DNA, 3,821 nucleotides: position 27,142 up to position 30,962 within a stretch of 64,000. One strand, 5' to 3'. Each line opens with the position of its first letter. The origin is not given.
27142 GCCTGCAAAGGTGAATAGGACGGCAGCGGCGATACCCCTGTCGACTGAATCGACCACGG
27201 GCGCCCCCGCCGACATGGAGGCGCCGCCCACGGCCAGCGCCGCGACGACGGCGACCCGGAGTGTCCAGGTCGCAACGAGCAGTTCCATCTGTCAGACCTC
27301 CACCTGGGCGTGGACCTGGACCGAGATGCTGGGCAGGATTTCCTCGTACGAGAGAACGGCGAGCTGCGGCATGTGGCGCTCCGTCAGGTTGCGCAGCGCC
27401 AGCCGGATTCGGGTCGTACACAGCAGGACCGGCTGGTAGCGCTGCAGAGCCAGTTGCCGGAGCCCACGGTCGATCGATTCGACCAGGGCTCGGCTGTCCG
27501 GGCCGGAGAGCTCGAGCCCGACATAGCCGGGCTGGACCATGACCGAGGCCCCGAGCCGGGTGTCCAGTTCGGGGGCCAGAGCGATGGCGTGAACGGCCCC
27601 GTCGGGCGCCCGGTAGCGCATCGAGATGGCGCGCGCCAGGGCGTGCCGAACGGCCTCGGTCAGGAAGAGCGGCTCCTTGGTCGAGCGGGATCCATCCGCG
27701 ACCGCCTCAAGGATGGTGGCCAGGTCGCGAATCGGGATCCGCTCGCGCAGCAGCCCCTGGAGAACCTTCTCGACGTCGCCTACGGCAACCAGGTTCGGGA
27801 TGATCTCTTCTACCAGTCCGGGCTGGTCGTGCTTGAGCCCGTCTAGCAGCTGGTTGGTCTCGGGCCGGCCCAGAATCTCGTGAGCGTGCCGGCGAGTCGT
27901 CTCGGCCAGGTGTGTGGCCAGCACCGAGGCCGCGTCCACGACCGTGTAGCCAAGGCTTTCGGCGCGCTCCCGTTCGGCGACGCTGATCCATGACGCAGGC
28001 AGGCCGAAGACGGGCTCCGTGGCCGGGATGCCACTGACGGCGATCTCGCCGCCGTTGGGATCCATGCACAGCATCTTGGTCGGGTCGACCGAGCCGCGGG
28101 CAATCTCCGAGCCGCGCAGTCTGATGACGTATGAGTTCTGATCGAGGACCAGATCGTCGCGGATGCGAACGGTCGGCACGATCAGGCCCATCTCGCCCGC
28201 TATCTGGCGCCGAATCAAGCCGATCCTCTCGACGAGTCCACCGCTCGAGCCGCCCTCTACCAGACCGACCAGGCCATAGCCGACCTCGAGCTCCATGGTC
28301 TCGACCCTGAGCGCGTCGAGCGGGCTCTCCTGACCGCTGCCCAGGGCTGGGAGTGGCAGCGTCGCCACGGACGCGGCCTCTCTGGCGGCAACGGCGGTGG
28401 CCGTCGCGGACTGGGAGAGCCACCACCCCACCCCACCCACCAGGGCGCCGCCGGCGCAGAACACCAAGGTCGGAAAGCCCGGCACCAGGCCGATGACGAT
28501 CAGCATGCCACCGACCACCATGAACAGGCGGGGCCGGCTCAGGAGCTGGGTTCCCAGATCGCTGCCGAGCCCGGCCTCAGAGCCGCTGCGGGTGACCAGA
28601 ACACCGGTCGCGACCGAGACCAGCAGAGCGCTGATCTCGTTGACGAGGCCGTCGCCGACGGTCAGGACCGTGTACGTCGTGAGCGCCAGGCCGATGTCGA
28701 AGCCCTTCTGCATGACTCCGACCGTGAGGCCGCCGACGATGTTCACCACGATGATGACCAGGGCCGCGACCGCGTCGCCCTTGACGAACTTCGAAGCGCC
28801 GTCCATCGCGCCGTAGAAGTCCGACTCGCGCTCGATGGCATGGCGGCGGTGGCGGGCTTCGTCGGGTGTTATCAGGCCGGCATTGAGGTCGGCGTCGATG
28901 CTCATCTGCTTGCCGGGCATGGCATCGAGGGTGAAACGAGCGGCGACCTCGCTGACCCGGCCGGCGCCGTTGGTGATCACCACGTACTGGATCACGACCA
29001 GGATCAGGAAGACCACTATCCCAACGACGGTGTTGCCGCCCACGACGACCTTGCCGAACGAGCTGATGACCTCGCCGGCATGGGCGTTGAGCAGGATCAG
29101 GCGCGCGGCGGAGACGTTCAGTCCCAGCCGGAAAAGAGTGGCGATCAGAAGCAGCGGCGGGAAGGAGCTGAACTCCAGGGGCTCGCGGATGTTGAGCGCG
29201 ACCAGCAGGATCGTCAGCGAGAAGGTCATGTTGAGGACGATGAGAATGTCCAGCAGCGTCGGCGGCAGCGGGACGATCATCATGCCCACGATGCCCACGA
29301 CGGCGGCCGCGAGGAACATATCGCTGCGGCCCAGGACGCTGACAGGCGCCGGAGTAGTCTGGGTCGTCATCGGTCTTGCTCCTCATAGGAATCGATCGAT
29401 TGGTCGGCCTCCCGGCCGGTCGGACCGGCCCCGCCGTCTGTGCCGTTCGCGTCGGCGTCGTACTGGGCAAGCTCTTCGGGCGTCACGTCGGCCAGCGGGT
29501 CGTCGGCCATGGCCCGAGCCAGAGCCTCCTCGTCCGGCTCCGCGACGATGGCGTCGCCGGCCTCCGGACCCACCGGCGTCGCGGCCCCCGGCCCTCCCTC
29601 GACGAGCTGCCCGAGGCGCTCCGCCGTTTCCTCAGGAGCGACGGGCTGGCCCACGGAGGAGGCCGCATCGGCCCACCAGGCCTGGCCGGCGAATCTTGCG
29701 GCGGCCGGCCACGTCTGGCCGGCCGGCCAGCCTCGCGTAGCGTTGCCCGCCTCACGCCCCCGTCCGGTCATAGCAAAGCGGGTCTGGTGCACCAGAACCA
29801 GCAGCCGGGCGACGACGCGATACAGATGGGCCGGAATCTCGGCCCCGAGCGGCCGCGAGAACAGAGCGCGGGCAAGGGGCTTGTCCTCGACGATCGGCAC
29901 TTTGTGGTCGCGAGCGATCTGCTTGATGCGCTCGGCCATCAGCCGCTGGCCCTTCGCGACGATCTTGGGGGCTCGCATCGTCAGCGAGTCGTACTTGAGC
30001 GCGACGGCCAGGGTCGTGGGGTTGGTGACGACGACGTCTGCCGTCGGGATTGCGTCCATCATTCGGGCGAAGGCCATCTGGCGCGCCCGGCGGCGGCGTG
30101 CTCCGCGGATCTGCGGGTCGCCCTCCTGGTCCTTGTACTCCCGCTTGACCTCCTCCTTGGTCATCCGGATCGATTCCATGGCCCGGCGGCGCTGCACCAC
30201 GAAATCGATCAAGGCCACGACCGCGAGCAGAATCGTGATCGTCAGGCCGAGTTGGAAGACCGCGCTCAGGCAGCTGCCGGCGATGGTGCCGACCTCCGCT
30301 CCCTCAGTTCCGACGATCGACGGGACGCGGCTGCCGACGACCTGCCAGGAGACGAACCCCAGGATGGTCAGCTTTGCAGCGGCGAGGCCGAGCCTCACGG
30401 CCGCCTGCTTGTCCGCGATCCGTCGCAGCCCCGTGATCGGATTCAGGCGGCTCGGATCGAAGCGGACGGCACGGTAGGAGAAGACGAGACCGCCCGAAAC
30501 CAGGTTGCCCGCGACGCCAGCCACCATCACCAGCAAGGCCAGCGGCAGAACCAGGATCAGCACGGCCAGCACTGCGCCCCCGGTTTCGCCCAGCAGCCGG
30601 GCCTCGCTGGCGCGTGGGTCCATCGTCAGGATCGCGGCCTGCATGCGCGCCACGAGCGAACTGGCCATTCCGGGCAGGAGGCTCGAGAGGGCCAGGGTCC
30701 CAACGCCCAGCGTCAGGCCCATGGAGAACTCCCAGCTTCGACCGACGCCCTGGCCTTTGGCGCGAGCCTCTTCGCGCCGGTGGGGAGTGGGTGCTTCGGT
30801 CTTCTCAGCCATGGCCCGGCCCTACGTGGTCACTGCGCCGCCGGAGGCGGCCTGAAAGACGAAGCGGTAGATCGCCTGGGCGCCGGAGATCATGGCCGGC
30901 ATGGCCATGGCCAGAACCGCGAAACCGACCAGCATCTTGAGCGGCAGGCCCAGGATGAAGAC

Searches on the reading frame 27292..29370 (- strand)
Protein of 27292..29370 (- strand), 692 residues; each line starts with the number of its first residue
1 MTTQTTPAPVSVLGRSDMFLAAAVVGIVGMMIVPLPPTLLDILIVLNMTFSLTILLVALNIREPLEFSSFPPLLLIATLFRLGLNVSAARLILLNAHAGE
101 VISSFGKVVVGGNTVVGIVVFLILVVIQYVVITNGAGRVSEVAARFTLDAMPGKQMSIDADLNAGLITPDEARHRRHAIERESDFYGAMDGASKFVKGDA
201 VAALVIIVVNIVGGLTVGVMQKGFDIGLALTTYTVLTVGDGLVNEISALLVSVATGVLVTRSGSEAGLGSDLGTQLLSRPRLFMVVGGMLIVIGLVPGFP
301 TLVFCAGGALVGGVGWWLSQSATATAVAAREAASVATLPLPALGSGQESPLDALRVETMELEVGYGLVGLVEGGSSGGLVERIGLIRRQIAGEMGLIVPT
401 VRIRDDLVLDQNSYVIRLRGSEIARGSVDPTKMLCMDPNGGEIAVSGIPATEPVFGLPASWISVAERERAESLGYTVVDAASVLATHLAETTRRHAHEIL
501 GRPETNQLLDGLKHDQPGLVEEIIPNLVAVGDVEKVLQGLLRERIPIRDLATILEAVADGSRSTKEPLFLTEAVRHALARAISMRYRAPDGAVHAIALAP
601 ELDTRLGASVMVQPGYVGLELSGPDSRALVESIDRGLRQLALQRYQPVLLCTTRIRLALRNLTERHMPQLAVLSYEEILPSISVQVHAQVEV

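Call 57: search_protein_families(library=pfam, proteins=[window:27292-29370:-], max_evalue=0.00001)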
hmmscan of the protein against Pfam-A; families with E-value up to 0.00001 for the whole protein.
window:27292-29370:- (692 aa): 1 family
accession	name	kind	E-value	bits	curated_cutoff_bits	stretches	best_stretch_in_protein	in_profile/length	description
PF00771.25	FHIPEP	-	3.9e-250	832.3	29.1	1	27-682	1-656/657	FHIPEP family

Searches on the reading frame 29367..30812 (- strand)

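Call 57: search_protein_families(library=pfam, proteins=[window:29367-30812:-], max_evalue=0.00001)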
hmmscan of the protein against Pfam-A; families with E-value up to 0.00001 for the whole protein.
window:29367-30812:- (481 aa): 1 family
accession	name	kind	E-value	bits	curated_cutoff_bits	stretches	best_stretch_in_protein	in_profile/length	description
PF01312.24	Bac_export_2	-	5.9e-103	345.1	24.4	1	3-341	2-335/335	FlhB HrpN YscU SpaS Family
